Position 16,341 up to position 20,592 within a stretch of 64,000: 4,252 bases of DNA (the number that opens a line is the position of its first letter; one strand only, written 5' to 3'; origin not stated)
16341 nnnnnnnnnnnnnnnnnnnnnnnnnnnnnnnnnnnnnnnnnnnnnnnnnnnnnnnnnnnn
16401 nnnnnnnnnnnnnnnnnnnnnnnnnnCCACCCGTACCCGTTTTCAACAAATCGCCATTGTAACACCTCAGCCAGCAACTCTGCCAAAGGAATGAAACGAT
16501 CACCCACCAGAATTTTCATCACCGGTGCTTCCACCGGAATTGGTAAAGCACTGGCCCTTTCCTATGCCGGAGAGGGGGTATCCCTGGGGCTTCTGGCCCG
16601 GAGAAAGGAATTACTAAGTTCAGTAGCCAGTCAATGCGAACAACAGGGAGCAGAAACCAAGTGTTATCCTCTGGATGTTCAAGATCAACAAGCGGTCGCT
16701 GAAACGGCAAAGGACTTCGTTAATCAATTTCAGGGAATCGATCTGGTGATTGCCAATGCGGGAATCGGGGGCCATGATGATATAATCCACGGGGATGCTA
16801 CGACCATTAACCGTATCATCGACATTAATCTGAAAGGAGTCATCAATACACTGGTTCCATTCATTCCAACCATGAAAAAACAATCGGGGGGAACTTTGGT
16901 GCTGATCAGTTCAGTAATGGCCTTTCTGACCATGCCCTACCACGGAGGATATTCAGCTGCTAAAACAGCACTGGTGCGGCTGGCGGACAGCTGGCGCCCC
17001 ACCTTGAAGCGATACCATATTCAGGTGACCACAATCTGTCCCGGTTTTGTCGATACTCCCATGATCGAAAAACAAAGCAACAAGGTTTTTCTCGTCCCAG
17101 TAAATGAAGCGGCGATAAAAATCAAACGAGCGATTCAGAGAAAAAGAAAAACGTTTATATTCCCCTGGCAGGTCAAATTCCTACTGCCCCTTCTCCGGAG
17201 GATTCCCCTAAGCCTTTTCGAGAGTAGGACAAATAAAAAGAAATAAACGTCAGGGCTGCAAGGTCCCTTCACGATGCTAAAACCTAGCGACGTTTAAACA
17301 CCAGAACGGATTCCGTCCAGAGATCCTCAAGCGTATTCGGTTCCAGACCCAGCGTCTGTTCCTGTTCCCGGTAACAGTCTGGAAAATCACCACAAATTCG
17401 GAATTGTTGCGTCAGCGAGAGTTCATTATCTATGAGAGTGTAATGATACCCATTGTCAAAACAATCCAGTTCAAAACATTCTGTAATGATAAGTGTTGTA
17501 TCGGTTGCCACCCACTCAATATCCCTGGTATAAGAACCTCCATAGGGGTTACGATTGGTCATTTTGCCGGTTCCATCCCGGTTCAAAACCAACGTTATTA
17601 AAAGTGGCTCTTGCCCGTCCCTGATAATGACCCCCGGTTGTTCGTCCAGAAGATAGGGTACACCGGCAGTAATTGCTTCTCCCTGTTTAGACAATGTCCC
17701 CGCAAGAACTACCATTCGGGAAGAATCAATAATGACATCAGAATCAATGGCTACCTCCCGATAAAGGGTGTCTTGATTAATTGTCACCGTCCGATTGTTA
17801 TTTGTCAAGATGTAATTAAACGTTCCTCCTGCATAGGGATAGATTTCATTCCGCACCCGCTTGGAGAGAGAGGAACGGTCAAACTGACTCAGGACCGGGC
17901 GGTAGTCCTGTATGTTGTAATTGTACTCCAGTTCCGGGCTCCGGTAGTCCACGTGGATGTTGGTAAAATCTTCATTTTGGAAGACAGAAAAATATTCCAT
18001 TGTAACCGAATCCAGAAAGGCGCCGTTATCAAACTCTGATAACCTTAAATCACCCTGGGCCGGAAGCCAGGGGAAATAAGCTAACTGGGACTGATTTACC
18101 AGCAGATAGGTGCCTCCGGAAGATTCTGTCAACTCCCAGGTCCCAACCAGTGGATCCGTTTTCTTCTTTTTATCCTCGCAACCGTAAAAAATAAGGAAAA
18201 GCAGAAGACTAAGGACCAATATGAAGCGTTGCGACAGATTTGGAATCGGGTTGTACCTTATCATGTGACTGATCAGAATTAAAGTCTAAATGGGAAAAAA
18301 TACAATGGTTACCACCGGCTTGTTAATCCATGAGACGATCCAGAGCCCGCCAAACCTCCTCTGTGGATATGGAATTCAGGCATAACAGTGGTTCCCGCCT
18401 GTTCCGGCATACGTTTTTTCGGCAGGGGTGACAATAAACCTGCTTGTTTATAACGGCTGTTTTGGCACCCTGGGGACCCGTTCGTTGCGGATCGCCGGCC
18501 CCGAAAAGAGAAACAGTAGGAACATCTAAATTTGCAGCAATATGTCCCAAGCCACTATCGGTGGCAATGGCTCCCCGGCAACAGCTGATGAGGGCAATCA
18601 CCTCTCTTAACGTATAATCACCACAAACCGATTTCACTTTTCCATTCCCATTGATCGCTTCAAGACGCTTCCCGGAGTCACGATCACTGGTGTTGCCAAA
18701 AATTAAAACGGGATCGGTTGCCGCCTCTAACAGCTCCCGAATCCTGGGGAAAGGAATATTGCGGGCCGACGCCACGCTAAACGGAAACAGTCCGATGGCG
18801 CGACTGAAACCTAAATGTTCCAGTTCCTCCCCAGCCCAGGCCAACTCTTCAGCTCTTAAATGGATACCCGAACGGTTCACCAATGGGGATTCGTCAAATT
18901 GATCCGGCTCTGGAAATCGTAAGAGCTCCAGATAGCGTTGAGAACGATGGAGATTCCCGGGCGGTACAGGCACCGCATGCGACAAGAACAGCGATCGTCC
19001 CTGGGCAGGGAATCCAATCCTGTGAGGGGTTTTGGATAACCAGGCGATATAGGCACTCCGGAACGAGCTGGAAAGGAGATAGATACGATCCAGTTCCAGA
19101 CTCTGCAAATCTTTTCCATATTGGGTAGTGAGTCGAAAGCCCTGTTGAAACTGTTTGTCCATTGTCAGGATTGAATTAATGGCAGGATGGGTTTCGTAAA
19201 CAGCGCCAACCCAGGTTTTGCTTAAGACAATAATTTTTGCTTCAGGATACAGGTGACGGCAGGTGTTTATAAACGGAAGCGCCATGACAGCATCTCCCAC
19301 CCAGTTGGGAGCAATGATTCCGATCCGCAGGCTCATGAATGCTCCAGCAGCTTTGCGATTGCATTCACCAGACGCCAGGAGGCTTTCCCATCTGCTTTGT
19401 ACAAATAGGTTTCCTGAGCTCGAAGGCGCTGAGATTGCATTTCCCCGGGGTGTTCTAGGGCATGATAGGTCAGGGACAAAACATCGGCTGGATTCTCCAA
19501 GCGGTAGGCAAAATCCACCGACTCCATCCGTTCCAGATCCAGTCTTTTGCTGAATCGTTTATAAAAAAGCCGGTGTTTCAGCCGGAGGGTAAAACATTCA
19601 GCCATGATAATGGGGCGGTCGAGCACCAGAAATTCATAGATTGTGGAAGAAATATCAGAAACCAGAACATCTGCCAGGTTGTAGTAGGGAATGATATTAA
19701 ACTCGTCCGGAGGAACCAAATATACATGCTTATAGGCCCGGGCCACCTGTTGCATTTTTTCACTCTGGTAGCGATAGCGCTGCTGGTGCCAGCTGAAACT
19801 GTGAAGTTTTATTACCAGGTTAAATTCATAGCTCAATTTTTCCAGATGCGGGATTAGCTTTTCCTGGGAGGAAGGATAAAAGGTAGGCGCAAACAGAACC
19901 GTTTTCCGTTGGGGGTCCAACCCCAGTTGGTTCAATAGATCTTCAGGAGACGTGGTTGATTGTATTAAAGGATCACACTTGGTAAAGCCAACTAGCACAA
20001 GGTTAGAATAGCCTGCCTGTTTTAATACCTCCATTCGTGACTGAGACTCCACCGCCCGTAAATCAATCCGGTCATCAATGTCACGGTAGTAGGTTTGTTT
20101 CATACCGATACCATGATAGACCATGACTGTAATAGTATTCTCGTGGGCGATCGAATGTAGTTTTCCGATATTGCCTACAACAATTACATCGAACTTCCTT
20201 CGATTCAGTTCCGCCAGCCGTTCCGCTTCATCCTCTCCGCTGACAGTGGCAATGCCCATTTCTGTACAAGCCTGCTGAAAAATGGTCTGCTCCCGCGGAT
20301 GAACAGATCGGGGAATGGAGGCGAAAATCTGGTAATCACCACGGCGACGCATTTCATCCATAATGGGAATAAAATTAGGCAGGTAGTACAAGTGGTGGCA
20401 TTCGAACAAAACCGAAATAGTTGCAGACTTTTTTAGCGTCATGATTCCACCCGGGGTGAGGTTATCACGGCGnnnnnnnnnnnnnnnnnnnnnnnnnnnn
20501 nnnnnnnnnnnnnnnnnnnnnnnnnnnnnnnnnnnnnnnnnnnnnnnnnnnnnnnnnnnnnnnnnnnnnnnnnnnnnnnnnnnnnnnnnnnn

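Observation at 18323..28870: MIPS + cytidylyltransferase + three TagF-like phosphotransferases embedded in an LPS-core/MsbA string: candidate CDP-inositol-dependent phospho-inositol glycopolymer pathway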

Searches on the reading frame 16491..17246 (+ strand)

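Call 8: search_protein_families(library=pfam, proteins=[window:16491-17246:+], max_evalue=0.001)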
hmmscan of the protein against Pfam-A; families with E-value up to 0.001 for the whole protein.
window:16491-17246:+ (251 aa): 3 families
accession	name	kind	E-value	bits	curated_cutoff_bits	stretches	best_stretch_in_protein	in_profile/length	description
PF00106.31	adh_short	-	9e-48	162.8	26.6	1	8-196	3-191/195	short chain dehydrogenase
PF13561.12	adh_short_C2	-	6.5e-34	118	27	1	12-216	1-205/236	Enoyl-(Acyl carrier protein) reductase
PF08659.16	KR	-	5.1e-14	53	22.6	1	8-169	3-164/180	KR domain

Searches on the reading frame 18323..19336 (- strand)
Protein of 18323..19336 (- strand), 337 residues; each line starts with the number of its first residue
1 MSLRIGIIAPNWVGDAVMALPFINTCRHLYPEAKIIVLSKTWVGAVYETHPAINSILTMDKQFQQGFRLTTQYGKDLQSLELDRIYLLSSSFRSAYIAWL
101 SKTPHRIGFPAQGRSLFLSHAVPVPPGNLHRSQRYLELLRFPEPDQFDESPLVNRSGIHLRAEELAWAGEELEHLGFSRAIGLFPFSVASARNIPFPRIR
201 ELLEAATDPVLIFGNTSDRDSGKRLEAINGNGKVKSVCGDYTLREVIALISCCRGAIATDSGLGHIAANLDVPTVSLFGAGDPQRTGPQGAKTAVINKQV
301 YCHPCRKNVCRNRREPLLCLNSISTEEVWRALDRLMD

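Call 3: search_protein_families(library=pfam, proteins=[window:18323-19336:-], max_evalue=0.01)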
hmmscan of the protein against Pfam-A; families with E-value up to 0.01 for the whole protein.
window:18323-19336:- (337 aa): 1 family
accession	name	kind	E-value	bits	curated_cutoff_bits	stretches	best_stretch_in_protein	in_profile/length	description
PF01075.23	Glyco_transf_9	-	4.7e-32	111.7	22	1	73-312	4-243/247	Glycosyltransferase family 9 (heptosyltransferase)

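Call 4: search_protein_families(library=ncbifam, proteins=[window:18323-19336:-], max_evalue=0.001)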
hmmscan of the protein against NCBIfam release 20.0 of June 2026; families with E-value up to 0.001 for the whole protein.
window:18323-19336:- (337 aa): 6 families
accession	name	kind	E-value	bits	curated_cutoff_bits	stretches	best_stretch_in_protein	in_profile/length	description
TIGR02195.1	heptsyl_trn_II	equivalog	4.5e-46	157.5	134.6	1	4-336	1-338/339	lipopolysaccharide heptosyltransferase II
NF008162.0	PRK10916.1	equivalog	6.9e-32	111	569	2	4-116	2-115/348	ADP-heptose--LPS heptosyltransferase RfaF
TIGR02201.1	heptsyl_trn_III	equivalog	2.7e-19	69.4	170.2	1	4-336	1-343/344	putative lipopolysaccharide heptosyltransferase III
TIGR02193.1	heptsyl_trn_I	equivalog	8e-17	61.4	185.3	1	7-310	4-313/320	lipopolysaccharide heptosyltransferase I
NF007742.0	PRK10422.1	equivalog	9.7e-13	47.6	467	1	4-336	7-343/352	lipopolysaccharide core heptosyltransferase RfaQ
NF008204.0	PRK10964.1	equivalog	5.8e-08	32.2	437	1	213-297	217-298/322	lipopolysaccharide heptosyltransferase RfaC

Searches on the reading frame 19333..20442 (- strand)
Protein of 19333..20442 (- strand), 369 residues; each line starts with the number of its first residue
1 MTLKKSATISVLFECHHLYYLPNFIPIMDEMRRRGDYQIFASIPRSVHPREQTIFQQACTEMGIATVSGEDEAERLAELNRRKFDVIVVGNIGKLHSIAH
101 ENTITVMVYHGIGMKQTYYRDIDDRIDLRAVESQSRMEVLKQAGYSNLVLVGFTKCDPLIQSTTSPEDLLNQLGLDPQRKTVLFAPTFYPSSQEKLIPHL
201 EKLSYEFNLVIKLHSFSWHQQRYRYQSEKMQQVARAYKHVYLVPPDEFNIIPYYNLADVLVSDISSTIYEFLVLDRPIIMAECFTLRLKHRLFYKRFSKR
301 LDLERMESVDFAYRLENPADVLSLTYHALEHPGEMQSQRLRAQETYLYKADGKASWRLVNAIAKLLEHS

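Call 3: search_protein_families(library=pfam, proteins=[window:19333-20442:-], max_evalue=0.01)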
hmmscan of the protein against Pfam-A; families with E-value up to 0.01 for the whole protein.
window:19333-20442:- (369 aa): 1 family
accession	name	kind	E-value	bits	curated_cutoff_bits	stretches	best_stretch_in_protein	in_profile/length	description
PF04464.20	Glyphos_transf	-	9.4e-16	58.2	22.1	1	131-363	140-366/367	CDP-Glycerol:Poly(glycerophosphate) glycerophosphotransferase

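Call 4: search_protein_families(library=ncbifam, proteins=[window:19333-20442:-], max_evalue=0.001)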
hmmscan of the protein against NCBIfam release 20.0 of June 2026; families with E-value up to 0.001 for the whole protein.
window:19333-20442:- (369 aa): 3 families
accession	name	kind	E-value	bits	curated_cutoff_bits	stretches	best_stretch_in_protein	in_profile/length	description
NF041712.1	techglyph_taseTarF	equivalog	2e-05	23.8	550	1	146-362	176-386/388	teichoic acid glycerol-phosphate transferase TarF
NF041713.1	Tar_polymTarL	equivalog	5.9e-05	21.9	1000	1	174-286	383-494/562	teichoic acid ribitol-phosphate polymerase TarL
NF046086.1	BFO_1060_trans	domain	0.00036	19.8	200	0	207-367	221-365/365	BFO_1060 family glycosyltransferase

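Call 62: find_homologous_proteins(query=window:19333-20442:-, max_evalue=0.00001)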
Query window:19333-20442:- (369 aa): 509 proteins with E <= 0.00001 among 2750 candidates; the best 120 are listed.
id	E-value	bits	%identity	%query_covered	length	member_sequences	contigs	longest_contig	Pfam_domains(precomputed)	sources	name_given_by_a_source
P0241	3.1e-226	768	100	93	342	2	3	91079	PF04464.21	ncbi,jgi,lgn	-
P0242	3.1e-197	673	87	93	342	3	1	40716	PF04464.21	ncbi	-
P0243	7.5e-180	616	74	99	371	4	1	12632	PF04464.21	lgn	-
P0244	6.2e-145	501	59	98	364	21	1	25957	PF04464.21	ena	-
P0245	2.5e-144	499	60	96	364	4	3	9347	PF04464.21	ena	-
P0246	9.9e-144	497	60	97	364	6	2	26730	PF04464.21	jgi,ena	-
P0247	1.8e-143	496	59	96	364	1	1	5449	PF04464.21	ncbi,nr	ncbi:CDP-glycerol glycerophosphotransferase family protein [Caldithrix abyssi]|nr:CDP-glycerol glyce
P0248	1.9e-143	496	60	97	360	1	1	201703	PF04464.21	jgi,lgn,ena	-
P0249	1.9e-143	496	60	96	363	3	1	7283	PF04464.21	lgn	-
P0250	7.4e-143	494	60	96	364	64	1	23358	PF04464.21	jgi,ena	-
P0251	1.2e-142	493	61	96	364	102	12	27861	PF04464.21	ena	-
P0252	5.7e-142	491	59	96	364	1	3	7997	PF04464.21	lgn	-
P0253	5.6e-141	488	58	96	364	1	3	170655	PF04464.21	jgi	-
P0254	7.9e-141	488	60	98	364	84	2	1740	PF04464.21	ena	-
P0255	8.6e-141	487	60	95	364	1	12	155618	PF04464.21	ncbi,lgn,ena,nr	ncbi:MAG: CDP-glycerol glycerophosphotransferase family protein [Candidatus Marinimicrobia bacterium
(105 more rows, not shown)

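Call 63: find_encoding_contigs(protein=P0247, flank=10000, max_places=3)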
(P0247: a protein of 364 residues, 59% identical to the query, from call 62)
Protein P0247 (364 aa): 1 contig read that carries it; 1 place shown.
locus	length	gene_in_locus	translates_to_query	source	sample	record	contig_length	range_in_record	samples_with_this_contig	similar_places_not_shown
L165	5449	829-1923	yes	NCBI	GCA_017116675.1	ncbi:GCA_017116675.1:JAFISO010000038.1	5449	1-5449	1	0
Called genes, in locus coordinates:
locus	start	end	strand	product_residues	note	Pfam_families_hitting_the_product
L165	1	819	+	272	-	PF01075:Glyco_transf_9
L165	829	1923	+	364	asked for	PF04464:Glyphos_transf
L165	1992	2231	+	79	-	-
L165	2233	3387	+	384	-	-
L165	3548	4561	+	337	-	PF01075:Glyco_transf_9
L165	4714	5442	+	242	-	PF00483:NTP_transferase, PF01128:IspD (faint), PF12804:NTP_transf_3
